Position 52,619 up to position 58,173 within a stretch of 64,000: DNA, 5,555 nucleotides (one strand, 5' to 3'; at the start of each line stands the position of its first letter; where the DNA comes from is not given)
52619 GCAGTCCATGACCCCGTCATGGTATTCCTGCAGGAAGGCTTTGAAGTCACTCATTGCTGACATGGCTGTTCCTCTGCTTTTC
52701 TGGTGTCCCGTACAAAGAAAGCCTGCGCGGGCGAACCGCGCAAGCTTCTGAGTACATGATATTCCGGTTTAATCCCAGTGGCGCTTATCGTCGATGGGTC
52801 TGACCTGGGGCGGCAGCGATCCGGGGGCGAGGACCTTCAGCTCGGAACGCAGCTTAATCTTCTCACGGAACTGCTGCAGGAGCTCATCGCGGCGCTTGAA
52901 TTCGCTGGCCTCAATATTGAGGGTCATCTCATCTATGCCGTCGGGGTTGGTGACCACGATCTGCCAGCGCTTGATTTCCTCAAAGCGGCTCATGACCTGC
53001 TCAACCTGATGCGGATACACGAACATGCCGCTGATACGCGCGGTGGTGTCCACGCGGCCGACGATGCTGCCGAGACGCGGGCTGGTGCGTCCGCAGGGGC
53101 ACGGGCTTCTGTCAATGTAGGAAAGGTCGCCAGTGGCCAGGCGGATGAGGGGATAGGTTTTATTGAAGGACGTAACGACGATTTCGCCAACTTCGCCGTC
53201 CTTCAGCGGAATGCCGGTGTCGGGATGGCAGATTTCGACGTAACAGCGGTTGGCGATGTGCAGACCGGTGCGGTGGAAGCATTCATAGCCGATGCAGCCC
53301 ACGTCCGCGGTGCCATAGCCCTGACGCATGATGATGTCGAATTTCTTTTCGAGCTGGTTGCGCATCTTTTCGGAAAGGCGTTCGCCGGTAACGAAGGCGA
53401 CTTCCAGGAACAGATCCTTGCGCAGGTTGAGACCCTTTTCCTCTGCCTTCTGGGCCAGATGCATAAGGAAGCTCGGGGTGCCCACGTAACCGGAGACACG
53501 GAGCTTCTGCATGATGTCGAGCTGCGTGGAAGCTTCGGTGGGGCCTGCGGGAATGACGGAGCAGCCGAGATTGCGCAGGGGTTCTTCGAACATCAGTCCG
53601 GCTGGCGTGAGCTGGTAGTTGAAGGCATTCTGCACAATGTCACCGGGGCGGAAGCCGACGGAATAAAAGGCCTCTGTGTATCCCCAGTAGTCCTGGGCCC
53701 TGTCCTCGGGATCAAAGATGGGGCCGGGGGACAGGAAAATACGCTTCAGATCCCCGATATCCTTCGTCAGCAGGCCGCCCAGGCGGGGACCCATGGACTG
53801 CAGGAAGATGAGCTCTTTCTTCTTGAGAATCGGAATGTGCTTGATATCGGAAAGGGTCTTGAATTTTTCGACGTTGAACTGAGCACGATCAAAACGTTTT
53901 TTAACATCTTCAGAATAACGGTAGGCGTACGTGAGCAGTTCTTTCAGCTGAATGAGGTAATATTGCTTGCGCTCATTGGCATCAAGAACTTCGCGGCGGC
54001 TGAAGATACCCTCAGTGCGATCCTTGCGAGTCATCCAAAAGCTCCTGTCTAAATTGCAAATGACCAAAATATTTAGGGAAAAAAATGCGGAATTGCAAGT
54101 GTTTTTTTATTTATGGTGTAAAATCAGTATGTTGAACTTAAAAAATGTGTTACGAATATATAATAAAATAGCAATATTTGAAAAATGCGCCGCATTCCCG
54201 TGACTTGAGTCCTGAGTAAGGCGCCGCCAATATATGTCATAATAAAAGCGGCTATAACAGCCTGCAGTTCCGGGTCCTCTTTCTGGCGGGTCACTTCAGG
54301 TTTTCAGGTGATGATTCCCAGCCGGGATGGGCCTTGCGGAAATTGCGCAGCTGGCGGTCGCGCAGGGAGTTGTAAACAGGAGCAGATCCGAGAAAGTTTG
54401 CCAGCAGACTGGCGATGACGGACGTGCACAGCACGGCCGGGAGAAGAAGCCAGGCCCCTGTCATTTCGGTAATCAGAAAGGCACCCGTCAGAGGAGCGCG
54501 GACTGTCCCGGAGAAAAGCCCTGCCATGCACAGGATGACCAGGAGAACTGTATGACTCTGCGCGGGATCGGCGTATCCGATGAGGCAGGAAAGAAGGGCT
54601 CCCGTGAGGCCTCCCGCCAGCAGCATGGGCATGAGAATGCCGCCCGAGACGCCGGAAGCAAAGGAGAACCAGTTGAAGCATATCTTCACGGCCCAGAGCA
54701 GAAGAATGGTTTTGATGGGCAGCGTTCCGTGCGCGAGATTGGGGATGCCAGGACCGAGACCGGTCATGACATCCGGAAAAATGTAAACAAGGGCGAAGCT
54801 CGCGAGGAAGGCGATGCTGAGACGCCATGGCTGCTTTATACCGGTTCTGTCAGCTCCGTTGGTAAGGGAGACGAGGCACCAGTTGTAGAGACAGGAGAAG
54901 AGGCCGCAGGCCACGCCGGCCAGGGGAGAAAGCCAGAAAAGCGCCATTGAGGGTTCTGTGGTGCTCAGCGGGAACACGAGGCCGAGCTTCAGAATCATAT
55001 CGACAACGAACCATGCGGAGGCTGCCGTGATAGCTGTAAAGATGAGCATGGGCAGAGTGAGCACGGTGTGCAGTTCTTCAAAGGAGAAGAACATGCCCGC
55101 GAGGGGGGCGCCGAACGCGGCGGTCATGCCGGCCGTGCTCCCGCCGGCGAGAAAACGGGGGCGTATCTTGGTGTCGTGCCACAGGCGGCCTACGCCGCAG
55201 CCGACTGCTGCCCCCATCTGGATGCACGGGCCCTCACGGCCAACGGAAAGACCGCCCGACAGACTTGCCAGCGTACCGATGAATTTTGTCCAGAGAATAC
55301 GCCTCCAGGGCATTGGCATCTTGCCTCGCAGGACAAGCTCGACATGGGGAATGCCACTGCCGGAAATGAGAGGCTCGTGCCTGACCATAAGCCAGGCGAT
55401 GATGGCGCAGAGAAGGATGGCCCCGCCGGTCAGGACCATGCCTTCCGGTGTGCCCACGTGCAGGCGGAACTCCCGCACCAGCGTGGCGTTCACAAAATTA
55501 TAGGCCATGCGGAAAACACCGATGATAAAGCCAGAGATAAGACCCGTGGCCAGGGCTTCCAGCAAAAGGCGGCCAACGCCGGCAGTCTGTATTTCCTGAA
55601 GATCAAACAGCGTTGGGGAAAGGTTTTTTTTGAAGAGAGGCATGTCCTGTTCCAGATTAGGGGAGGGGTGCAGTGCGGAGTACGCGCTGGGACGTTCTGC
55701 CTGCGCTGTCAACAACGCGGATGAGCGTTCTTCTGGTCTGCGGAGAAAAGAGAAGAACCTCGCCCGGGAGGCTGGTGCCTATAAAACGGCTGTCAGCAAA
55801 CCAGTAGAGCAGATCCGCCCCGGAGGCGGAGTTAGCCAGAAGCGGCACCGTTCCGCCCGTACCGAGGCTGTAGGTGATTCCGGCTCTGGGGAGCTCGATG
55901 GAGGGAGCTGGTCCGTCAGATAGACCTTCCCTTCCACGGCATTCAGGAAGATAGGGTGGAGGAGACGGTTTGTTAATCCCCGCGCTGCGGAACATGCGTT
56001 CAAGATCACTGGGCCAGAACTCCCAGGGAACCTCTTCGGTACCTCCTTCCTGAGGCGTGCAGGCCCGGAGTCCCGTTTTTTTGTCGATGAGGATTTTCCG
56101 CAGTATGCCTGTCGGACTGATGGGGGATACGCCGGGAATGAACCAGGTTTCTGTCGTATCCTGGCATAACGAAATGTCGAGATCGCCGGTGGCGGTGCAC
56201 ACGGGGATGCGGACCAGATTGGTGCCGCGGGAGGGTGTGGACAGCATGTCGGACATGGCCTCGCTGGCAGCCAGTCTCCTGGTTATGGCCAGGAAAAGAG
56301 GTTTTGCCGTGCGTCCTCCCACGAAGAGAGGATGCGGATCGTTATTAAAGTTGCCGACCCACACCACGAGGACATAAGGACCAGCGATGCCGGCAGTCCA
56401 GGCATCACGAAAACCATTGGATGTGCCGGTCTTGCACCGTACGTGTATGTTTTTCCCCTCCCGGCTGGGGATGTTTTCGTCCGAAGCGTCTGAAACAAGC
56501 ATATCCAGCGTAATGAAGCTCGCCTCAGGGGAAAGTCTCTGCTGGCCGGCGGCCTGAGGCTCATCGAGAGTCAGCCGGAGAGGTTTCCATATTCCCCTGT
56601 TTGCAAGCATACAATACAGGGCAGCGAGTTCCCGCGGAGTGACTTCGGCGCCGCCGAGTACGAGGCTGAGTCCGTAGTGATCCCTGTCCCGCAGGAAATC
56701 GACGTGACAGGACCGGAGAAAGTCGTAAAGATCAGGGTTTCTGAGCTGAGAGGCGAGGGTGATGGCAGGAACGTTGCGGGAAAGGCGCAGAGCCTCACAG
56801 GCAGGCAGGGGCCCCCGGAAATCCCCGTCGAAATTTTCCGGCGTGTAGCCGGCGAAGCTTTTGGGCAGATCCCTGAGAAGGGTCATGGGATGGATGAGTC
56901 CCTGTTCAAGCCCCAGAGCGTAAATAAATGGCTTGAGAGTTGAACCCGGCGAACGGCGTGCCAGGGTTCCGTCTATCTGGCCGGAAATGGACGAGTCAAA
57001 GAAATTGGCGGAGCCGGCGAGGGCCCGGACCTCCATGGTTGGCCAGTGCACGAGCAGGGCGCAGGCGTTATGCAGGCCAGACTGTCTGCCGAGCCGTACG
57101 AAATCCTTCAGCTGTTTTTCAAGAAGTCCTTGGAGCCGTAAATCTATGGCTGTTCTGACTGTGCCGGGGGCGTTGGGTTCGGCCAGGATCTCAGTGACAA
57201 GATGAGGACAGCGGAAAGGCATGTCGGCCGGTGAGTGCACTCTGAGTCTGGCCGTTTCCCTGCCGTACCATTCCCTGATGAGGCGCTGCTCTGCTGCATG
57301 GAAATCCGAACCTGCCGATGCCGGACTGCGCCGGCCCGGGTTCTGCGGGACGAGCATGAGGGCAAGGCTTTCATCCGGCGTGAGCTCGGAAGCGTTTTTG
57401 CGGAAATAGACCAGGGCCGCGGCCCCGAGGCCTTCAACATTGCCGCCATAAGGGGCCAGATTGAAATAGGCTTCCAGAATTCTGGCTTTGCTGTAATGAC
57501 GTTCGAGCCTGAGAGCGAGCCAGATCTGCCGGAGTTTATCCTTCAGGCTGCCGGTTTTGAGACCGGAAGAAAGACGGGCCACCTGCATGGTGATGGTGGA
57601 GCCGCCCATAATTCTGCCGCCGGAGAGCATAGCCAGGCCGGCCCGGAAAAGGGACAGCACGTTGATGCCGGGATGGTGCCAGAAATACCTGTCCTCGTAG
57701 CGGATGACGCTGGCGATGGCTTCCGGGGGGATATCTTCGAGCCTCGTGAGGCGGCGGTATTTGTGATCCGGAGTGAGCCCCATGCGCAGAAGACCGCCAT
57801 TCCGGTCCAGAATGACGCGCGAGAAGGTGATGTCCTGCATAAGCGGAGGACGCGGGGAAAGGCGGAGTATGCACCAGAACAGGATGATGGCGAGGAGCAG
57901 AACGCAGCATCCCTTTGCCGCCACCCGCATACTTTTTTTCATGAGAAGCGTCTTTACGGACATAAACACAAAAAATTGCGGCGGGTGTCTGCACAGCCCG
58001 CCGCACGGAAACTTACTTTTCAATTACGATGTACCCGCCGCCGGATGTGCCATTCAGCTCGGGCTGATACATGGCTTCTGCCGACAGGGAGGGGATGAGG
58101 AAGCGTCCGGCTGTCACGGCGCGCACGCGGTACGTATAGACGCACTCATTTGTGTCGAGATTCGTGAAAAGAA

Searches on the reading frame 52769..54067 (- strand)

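Call 96: search_protein_families(library=pfam, proteins=[window:52769-54067:-], max_evalue=0.001)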
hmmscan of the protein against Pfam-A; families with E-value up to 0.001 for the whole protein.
window:52769-54067:- (432 aa): 2 families
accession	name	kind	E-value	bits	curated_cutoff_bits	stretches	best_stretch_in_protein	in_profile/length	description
PF00501.34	AMP-binding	-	1.9e-10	40.6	29.9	1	167-299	231-375/384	AMP-binding enzyme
PF14535.12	AMP-binding_C_2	-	4.5e-10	40.1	25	1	347-419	1-83/96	AMP-binding enzyme C-terminal domain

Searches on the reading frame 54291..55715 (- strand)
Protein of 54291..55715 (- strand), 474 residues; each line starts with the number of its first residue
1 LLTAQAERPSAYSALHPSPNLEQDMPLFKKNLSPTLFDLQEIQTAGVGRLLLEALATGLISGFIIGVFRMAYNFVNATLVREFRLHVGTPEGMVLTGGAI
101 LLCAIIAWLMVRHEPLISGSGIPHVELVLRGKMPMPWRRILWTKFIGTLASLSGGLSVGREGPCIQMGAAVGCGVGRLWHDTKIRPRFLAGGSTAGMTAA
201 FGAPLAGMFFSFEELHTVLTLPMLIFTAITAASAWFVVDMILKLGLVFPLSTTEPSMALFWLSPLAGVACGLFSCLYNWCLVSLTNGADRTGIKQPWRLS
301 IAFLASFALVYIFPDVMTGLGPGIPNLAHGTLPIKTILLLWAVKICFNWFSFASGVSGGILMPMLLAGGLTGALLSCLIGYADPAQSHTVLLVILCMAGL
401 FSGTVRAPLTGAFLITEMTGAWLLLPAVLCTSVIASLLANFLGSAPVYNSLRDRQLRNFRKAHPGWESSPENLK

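Call 75: search_protein_families(library=pfam, proteins=[window:54291-55715:-], max_evalue=0.0001)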
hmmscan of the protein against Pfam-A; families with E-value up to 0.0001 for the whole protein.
window:54291-55715:- (474 aa): 1 family
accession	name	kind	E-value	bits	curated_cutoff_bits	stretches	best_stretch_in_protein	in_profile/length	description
PF00654.25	Voltage_CLC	-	5.3e-72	243.3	24.8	1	104-439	3-345/346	Voltage gated chloride channel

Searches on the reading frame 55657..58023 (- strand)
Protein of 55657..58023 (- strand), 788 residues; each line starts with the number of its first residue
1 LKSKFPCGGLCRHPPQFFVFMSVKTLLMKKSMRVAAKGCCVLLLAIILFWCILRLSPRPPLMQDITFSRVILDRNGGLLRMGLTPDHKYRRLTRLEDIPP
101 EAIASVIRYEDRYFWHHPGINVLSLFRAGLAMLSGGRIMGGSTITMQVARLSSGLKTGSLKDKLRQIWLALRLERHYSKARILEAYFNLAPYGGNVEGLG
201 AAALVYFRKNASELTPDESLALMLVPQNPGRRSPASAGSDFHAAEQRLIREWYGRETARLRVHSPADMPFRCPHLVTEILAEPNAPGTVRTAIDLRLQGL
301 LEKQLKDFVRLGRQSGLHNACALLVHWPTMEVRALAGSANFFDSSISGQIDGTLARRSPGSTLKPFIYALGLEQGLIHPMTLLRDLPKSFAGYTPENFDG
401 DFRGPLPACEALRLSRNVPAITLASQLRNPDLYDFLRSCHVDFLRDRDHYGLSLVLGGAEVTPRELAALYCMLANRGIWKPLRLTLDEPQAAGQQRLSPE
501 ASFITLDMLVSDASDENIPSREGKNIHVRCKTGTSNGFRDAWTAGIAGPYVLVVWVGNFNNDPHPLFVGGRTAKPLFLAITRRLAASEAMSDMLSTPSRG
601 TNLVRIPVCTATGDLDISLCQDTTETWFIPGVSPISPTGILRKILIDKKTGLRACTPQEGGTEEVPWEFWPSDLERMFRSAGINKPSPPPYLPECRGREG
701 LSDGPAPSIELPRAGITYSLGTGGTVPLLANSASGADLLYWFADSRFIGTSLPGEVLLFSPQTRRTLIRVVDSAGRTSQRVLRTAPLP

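Call 75: search_protein_families(library=pfam, proteins=[window:55657-58023:-], max_evalue=0.0001)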
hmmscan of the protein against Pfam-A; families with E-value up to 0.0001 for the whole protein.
window:55657-58023:- (788 aa): 3 families
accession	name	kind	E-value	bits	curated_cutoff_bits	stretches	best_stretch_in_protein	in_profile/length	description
PF00912.28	Transgly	-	1.3e-44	152.1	27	1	86-244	10-169/178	Transglycosylase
PF00905.27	Transpeptidase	-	2.6e-17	63.4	22.1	1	321-548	2-266/299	Penicillin binding protein transpeptidase domain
PF06832.18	BiPBP_C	-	7.7e-09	35.8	26.8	1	702-779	7-87/90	Penicillin-Binding Protein C-terminus Family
